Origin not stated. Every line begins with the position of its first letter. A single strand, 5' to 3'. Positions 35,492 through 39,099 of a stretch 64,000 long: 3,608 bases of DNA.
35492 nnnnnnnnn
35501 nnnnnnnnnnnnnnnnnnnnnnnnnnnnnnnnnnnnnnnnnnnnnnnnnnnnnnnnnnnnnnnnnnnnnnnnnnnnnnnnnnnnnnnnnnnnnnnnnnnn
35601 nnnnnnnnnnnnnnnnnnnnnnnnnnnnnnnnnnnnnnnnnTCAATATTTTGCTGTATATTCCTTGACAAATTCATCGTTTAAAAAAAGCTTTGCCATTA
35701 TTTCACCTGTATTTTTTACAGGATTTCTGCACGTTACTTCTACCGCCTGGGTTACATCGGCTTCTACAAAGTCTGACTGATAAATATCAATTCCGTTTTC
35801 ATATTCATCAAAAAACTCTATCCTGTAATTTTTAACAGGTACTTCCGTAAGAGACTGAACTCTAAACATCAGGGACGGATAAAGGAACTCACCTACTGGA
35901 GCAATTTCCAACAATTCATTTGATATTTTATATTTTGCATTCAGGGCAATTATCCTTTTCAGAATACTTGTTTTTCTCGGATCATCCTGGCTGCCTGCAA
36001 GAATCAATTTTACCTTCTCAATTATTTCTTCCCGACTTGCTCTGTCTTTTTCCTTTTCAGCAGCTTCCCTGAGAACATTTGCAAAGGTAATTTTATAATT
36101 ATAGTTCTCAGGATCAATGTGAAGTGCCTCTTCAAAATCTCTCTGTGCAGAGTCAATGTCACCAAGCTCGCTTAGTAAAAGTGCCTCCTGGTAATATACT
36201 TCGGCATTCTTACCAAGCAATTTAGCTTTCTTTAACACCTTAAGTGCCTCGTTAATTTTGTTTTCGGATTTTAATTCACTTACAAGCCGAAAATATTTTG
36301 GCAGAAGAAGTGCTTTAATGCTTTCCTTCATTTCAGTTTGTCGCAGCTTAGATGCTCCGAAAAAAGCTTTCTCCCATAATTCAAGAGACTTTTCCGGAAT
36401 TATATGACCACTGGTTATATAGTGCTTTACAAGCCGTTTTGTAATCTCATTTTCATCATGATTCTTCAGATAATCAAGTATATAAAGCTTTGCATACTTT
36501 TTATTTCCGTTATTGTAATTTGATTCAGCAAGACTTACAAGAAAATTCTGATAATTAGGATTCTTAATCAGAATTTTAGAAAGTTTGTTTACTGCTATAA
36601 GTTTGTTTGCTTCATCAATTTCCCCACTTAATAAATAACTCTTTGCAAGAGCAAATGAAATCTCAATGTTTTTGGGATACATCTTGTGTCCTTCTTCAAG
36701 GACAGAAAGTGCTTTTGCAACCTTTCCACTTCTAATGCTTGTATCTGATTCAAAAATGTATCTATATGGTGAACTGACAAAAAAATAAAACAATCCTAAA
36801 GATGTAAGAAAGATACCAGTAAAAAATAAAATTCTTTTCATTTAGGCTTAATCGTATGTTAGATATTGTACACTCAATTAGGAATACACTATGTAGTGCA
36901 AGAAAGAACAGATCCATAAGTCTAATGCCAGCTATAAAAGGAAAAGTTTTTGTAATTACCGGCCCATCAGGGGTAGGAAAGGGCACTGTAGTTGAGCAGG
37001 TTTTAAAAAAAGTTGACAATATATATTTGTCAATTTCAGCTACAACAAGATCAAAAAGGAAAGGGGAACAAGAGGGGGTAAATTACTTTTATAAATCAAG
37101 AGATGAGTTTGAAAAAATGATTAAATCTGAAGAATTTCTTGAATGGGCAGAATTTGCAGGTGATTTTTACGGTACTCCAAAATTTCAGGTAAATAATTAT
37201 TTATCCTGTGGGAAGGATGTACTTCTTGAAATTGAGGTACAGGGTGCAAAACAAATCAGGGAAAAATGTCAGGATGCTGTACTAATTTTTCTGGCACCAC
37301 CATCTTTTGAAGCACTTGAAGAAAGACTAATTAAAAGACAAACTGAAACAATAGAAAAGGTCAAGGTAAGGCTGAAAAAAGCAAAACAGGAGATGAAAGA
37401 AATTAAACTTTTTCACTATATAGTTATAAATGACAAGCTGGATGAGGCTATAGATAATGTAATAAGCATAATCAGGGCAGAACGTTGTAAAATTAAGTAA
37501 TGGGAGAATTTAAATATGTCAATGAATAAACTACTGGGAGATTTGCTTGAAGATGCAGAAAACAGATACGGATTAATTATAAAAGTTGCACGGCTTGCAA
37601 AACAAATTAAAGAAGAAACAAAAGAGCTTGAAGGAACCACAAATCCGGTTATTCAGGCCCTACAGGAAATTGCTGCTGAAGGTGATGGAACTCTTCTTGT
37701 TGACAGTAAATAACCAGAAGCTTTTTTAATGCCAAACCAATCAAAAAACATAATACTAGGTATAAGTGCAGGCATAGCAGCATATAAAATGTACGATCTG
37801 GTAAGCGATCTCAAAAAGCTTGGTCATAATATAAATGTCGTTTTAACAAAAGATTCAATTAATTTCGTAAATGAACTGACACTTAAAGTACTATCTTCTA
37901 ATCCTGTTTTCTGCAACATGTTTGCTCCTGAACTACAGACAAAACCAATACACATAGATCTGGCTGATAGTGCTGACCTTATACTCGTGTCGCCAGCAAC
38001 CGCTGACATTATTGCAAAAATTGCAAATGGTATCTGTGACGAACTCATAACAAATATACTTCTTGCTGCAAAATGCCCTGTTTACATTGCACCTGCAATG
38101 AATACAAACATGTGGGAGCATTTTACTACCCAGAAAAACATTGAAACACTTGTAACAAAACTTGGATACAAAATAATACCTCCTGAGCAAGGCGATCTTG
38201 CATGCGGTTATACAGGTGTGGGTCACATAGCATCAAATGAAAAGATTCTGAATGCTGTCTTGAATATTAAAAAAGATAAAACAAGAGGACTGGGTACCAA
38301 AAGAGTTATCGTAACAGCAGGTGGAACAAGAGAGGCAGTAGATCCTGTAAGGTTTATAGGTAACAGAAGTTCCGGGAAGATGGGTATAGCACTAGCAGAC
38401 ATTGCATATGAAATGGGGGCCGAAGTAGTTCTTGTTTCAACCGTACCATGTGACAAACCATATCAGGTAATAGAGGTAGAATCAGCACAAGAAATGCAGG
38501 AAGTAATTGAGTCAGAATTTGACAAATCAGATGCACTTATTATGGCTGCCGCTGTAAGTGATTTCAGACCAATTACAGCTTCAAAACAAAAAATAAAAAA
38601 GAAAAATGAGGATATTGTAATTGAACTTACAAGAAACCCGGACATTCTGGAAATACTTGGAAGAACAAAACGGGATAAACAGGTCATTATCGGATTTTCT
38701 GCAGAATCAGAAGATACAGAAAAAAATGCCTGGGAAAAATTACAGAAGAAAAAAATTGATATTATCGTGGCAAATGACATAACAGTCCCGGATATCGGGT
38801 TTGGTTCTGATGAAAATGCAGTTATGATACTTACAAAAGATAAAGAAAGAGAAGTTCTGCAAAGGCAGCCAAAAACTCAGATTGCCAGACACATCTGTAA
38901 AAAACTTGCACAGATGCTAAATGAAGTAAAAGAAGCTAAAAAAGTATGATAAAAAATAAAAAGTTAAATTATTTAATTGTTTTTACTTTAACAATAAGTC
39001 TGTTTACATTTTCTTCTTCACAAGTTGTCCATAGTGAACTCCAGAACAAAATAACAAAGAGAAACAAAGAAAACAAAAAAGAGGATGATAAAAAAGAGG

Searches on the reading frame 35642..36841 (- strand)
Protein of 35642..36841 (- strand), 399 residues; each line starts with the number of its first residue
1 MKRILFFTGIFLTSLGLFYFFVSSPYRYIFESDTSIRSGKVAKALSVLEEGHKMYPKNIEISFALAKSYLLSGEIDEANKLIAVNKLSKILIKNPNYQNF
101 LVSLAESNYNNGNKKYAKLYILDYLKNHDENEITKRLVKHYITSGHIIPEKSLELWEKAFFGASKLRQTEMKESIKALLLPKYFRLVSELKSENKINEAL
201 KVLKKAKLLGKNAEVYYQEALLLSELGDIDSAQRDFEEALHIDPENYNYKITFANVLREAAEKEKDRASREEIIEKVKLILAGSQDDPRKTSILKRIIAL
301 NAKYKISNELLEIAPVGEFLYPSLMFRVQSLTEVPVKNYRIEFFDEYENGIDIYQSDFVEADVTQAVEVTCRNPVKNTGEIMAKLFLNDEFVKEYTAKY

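Call 65: search_protein_families(library=pfam, proteins=[window:35642-36841:-], max_evalue=0.00001)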
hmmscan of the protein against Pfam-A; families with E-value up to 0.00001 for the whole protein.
window:35642-36841:- (399 aa): 7 families
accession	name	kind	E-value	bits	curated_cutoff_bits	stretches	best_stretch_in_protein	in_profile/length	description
PF14559.12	TPR_19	-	3.9e-15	56.4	25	1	37-82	3-48/68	Tetratricopeptide repeat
PF07719.23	TPR_2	-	8.5e-11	41.6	27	0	213-246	1-34/34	Tetratricopeptide repeat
PF13428.12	TPR_14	-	1e-09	38.5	23.5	0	36-67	12-43/44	Tetratricopeptide repeat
PF23914.1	TPR_CcmH_CycH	-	3.2e-08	34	42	0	224-270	61-107/158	Cytochrome c-type biogenesis protein H TPR domain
PF00515.34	TPR_1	-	9.7e-08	32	27.8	0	213-246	1-34/34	Tetratricopeptide repeat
PF13431.12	TPR_17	-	2.1e-07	31.1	24.4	0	211-233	11-33/34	Tetratricopeptide repeat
PF13181.12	TPR_8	-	5.9e-07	29.6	25.7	0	213-246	1-34/34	Tetratricopeptide repeat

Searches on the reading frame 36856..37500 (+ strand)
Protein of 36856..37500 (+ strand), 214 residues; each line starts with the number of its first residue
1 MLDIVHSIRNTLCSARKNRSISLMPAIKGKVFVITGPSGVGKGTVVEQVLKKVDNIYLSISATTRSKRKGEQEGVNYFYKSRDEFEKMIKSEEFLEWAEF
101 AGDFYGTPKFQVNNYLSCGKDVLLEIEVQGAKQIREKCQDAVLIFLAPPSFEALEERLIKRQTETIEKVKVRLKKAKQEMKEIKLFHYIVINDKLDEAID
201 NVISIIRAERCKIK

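Call 65: search_protein_families(library=pfam, proteins=[window:36856-37500:+], max_evalue=0.00001)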
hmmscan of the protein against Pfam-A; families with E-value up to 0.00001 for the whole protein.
window:36856-37500:+ (214 aa): 1 family
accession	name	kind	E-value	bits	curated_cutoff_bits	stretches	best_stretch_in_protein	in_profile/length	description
PF00625.27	Guanylate_kin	-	1.2e-45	155.8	25.2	1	29-208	2-181/182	Guanylate kinase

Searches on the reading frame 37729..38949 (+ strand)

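Call 65: search_protein_families(library=pfam, proteins=[window:37729-38949:+], max_evalue=0.00001)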
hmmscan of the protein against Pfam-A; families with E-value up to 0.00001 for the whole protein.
window:37729-38949:+ (406 aa): 2 families
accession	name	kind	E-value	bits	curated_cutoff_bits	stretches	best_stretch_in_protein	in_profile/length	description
PF04127.22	DFP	-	2.4e-67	226.8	22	1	190-368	3-186/186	DNA/pantothenate metabolism flavoprotein C-terminal domain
PF02441.25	Flavoprotein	-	1.2e-31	109.9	22.7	1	6-178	1-159/162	Flavoprotein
